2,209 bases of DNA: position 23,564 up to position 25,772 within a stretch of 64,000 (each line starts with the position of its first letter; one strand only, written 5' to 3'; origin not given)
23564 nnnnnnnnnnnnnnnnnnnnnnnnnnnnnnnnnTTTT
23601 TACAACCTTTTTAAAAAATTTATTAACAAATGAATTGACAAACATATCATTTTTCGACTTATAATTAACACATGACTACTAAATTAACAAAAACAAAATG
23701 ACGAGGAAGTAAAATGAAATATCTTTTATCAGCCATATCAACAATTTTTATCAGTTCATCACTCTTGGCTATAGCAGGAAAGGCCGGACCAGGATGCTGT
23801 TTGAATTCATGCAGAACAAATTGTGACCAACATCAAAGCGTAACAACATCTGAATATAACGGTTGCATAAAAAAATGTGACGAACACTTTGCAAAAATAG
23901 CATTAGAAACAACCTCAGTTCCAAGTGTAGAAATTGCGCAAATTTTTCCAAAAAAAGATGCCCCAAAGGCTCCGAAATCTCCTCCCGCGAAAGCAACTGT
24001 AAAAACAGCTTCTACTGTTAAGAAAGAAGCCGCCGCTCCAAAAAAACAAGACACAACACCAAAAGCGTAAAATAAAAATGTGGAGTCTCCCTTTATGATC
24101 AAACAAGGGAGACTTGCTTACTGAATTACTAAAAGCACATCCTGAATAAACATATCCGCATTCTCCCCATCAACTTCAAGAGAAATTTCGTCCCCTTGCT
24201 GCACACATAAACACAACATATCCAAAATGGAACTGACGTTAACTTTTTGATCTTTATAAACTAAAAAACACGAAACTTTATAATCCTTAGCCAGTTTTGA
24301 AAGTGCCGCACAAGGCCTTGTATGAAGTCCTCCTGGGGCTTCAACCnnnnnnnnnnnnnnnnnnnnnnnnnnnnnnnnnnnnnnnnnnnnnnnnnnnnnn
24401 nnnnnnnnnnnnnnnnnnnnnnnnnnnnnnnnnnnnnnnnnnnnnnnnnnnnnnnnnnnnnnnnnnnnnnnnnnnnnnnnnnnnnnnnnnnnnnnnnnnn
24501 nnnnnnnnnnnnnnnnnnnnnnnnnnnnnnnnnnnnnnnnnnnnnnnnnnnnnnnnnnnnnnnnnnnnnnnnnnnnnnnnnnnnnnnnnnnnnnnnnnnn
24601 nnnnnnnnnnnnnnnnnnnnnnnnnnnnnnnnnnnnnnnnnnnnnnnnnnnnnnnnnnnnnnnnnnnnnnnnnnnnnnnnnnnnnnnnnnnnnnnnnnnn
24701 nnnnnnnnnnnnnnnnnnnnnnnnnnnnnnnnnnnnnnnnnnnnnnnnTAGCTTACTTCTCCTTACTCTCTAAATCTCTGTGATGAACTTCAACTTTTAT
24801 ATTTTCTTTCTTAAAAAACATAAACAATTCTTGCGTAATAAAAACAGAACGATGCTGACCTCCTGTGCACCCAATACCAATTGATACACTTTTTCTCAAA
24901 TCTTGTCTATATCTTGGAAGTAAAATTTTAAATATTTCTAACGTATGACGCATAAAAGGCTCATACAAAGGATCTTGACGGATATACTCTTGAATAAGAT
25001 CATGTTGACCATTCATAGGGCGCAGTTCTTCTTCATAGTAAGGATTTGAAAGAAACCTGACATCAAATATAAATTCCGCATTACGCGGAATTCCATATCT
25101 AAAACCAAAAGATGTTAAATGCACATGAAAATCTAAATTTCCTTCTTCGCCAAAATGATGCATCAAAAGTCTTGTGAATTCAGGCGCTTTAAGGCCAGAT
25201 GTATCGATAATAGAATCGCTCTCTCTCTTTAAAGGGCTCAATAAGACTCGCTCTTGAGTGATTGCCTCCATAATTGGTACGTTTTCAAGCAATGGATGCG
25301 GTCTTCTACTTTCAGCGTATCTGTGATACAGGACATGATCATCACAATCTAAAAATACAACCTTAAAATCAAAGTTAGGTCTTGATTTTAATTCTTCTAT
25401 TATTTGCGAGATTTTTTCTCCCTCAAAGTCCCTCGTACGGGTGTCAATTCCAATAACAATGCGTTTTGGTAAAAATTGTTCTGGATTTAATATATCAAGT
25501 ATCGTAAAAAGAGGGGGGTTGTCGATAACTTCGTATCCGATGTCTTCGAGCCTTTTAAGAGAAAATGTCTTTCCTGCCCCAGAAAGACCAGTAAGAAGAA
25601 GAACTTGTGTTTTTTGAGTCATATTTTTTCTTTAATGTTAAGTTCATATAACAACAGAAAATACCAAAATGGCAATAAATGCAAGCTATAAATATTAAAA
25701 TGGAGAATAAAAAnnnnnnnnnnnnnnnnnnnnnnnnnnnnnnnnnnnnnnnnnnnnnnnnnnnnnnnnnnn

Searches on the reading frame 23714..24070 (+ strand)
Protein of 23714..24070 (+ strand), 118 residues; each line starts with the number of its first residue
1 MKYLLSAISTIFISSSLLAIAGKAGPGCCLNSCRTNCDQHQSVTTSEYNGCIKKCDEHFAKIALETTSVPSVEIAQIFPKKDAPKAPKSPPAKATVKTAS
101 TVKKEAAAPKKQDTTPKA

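Call 3: search_protein_families(library=pfam, proteins=[window:23714-24070:+], max_evalue=1)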
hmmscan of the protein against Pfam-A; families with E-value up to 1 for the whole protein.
window:23714-24070:+ (118 aa): 1 family
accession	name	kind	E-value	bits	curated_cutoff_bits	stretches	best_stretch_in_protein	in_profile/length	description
PF04400.18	NqrM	-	0.73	10.1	22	0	47-65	23-40/43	(Na+)-NQR maturation NqrM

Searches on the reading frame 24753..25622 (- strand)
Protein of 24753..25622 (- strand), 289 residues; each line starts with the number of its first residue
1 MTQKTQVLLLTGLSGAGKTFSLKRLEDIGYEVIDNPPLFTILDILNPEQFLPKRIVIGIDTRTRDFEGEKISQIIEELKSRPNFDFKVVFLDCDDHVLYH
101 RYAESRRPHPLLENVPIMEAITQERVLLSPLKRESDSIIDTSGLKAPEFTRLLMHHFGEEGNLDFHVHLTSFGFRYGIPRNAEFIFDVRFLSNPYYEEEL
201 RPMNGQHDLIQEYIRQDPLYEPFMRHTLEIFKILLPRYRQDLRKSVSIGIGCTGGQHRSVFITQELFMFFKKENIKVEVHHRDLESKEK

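Call 42: search_protein_families(library=pfam, proteins=[L026:5937-6674:-, L026:7330-8907:-], max_evalue=1)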
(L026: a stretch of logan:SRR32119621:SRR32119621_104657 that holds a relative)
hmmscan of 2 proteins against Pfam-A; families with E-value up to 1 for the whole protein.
L026:5937-6674:- (245 aa): 1 family
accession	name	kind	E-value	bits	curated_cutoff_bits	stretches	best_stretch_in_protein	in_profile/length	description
PF18857.6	LPD38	-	0.1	13.1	27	1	199-241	49-93/189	Large polyvalent protein associated domain 38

L026:7330-8907:- (525 aa): 4 families
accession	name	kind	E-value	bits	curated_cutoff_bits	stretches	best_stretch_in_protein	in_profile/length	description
PF10021.15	PARG_cat_microb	-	1.8e-12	48.3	23.5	1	59-163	7-119/146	Microbial-type PARG, catalytic domain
PF01370.27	Epimerase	-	0.0088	15.9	20.9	1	285-353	111-174/240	NAD dependent epimerase/dehydratase family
PF01661.27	Macro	-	0.061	13.7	22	1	171-269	11-110/118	Macro domain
PF00089.32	Trypsin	-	0.083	13.1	20.6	1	18-66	163-211/220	Trypsin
